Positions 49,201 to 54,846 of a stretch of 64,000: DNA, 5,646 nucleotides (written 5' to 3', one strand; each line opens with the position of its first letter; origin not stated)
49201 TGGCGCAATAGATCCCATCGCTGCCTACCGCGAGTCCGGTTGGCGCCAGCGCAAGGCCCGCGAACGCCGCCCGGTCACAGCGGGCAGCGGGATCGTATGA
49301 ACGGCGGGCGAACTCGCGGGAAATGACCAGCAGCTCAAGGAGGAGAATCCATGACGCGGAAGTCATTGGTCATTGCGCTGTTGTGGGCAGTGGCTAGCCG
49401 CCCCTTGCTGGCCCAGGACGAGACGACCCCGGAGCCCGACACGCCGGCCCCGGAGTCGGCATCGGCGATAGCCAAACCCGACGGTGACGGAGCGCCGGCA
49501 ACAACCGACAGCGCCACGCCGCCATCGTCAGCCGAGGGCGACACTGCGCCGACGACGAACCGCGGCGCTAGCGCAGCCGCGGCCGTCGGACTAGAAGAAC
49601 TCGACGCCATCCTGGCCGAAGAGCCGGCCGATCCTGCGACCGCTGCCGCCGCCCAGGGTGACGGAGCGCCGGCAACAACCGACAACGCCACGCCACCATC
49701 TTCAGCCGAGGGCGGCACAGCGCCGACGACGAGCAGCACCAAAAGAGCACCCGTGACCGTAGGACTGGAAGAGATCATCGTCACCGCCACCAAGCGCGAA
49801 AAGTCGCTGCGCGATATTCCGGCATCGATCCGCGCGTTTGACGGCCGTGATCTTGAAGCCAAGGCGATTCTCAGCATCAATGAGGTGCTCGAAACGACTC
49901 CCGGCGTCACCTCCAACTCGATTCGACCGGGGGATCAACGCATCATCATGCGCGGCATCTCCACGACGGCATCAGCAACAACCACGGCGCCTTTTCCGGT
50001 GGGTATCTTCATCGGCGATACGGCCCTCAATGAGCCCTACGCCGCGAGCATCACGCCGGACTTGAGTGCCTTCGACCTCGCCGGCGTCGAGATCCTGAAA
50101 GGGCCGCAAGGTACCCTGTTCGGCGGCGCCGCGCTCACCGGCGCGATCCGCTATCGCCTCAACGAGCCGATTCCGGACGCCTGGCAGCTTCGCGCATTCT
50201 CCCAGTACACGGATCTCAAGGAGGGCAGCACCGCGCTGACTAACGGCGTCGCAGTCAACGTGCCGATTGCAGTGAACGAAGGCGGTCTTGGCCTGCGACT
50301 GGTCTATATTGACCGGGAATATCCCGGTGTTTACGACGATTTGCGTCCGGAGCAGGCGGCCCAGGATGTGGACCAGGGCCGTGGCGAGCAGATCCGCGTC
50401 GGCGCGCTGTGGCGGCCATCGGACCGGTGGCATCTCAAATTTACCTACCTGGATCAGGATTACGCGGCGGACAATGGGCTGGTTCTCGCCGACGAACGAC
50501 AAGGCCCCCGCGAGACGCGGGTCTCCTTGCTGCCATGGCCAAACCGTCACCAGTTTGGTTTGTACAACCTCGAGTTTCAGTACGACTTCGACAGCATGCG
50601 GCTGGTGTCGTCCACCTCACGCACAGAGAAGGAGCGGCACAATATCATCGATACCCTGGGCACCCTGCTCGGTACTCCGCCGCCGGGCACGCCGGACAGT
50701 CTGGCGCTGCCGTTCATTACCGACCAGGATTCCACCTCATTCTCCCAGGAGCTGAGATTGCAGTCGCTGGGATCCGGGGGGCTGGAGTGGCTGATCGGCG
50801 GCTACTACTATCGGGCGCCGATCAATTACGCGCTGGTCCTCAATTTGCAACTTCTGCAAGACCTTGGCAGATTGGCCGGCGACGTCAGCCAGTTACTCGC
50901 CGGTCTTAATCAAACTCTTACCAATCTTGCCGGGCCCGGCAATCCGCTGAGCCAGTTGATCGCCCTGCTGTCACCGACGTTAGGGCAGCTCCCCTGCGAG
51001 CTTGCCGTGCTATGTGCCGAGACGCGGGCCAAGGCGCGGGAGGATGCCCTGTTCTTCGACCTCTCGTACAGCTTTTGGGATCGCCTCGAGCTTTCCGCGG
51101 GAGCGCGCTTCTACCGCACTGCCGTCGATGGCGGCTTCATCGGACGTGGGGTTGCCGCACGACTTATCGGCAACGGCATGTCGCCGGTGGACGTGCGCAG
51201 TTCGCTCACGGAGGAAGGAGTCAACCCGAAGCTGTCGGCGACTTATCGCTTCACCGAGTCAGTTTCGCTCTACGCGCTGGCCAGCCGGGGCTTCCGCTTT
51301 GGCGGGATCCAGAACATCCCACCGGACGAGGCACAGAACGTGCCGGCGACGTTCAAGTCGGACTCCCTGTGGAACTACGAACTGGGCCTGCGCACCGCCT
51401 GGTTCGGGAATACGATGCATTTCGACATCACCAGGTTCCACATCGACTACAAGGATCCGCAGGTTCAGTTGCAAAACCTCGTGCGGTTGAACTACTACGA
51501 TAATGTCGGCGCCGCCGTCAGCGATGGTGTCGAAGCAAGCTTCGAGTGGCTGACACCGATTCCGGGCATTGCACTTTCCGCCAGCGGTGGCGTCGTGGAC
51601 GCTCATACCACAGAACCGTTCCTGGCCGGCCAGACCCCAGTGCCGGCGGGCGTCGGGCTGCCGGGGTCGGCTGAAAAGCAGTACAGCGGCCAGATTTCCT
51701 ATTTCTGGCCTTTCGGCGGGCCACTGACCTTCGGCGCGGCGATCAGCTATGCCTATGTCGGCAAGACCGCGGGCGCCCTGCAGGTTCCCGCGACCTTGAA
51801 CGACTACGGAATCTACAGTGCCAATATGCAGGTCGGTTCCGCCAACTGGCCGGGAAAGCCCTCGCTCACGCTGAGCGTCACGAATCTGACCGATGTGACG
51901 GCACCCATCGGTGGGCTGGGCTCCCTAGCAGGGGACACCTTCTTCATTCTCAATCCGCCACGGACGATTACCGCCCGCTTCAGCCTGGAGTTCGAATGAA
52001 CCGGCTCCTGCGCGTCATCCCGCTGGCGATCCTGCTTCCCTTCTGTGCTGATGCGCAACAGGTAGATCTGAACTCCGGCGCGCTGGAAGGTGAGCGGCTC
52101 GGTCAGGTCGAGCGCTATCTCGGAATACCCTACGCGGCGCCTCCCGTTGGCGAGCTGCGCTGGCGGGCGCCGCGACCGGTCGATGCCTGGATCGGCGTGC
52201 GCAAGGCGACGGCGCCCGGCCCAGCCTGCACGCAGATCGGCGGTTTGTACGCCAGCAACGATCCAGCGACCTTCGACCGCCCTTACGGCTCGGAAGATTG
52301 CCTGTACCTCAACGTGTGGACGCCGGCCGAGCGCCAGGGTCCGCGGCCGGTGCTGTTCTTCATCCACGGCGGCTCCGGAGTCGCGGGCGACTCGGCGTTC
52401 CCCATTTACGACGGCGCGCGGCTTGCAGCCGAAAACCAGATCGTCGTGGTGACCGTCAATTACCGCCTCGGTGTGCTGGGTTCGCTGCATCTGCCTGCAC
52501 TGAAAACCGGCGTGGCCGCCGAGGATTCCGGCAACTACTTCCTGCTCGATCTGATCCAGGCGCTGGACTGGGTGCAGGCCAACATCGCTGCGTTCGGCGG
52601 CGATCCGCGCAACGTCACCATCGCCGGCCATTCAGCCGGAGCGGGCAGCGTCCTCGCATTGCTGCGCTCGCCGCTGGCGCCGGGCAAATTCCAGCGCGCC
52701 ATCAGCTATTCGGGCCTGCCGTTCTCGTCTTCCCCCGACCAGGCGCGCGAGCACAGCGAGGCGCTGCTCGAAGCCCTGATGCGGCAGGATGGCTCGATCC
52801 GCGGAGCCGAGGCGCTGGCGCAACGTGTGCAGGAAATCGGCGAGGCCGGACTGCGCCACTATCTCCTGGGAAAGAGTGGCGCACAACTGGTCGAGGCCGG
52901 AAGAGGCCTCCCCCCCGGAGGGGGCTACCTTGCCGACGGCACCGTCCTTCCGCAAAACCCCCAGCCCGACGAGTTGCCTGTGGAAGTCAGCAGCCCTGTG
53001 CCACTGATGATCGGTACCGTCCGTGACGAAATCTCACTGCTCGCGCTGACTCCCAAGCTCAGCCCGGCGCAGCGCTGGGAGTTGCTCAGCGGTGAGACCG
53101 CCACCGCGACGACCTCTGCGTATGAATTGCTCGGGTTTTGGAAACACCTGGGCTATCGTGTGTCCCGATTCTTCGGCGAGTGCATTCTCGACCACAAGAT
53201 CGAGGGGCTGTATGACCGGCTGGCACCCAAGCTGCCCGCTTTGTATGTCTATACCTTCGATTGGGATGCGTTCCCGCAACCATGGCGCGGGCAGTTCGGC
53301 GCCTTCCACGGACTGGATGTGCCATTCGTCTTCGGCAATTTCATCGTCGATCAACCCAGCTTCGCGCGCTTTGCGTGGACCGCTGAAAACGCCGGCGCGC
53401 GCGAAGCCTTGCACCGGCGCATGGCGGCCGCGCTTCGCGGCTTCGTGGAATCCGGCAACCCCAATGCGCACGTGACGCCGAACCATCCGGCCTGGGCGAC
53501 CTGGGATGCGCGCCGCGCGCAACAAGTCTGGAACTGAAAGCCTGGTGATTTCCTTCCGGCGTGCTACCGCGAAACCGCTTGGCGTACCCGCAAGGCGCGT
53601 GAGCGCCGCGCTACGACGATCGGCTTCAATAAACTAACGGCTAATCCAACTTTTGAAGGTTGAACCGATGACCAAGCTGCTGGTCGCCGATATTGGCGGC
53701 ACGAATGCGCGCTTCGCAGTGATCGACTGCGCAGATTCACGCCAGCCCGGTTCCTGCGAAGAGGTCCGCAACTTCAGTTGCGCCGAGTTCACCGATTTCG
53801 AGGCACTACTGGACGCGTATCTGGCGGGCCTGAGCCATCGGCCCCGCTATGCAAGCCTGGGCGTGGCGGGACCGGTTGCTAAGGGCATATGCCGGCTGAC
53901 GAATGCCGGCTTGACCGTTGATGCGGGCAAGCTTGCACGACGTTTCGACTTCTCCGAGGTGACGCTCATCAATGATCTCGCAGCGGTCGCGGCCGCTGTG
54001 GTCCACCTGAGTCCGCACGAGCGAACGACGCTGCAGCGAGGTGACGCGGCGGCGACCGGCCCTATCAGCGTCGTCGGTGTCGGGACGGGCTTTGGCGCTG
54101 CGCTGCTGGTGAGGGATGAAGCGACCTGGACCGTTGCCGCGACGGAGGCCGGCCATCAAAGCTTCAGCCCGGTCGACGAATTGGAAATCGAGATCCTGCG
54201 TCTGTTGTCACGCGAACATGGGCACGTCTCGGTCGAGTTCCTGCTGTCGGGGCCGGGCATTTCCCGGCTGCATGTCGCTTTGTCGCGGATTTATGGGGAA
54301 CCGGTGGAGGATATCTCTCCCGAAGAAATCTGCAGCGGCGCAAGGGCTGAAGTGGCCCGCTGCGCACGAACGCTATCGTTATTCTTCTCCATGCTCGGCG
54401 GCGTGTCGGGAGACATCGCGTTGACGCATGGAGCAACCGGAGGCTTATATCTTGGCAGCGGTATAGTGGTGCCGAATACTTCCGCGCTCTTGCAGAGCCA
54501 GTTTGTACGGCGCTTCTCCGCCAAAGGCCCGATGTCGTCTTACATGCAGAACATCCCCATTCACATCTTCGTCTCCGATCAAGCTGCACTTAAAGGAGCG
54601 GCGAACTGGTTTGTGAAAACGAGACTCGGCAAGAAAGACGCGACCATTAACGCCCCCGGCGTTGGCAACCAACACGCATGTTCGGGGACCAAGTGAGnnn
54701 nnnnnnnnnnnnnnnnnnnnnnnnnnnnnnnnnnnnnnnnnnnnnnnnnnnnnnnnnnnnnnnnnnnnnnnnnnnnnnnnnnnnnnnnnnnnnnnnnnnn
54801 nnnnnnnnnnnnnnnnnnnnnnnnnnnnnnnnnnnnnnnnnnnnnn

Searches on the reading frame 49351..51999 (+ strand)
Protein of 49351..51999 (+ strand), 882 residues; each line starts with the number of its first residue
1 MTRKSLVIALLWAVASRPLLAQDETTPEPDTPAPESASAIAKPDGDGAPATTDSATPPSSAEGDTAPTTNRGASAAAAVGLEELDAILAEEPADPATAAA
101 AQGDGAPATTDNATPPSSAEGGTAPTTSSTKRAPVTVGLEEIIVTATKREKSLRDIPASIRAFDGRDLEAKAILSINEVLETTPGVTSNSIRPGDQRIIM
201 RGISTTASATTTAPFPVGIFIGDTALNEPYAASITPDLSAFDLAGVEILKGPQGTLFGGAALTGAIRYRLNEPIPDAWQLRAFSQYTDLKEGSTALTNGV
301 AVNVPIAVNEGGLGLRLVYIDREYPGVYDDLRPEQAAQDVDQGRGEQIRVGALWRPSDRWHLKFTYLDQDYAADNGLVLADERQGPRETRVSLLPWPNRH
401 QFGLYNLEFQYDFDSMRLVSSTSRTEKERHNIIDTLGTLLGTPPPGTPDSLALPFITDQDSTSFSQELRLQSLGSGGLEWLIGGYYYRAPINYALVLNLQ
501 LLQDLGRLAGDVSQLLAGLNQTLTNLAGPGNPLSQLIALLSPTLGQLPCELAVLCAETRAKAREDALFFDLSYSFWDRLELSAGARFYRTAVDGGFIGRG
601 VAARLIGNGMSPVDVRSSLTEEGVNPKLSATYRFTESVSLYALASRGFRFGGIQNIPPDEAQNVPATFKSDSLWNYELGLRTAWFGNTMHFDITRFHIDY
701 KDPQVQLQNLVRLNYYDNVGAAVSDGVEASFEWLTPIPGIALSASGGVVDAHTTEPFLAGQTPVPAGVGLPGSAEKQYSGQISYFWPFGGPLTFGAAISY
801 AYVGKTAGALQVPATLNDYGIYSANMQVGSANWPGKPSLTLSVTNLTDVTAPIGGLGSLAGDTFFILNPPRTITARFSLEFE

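Call 40: search_protein_families(library=pfam, proteins=[window:49351-51999:+], max_evalue=0.00001)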
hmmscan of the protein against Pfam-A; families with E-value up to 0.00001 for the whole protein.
window:49351-51999:+ (882 aa): 2 families
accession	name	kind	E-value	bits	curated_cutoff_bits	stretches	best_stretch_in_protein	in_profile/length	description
PF00593.30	TonB_dep_Rec_b-barrel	-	9.7e-32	111.8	27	1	358-846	13-436/436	TonB dependent receptor-like, beta-barrel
PF07715.20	Plug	-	6.5e-13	49.6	23.9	1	153-264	2-106/107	TonB-dependent Receptor Plug Domain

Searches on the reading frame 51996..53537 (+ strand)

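Call 40: search_protein_families(library=pfam, proteins=[window:51996-53537:+], max_evalue=0.00001)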
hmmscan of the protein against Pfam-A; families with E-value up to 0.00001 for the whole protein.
window:51996-53537:+ (513 aa): 3 families
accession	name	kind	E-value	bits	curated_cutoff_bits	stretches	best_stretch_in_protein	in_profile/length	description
PF00135.34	COesterase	-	1.3e-88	298.6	27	1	20-503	2-486/515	Carboxylesterase family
PF07859.19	Abhydrolase_3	-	1.7e-09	38.2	25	1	120-223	1-89/210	alpha/beta hydrolase fold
PF20434.5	BD-FAE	-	7.9e-09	35.8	26.8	1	105-217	1-101/215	BD-FAE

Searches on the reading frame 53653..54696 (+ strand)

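Call 40: search_protein_families(library=pfam, proteins=[window:53653-54696:+], max_evalue=0.00001)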
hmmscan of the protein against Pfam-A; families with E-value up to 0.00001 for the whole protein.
window:53653-54696:+ (347 aa): 1 family
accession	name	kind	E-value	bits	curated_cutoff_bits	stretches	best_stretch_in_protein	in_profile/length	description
PF02685.22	Glucokinase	-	9e-89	298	22.1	1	10-320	1-311/314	Glucokinase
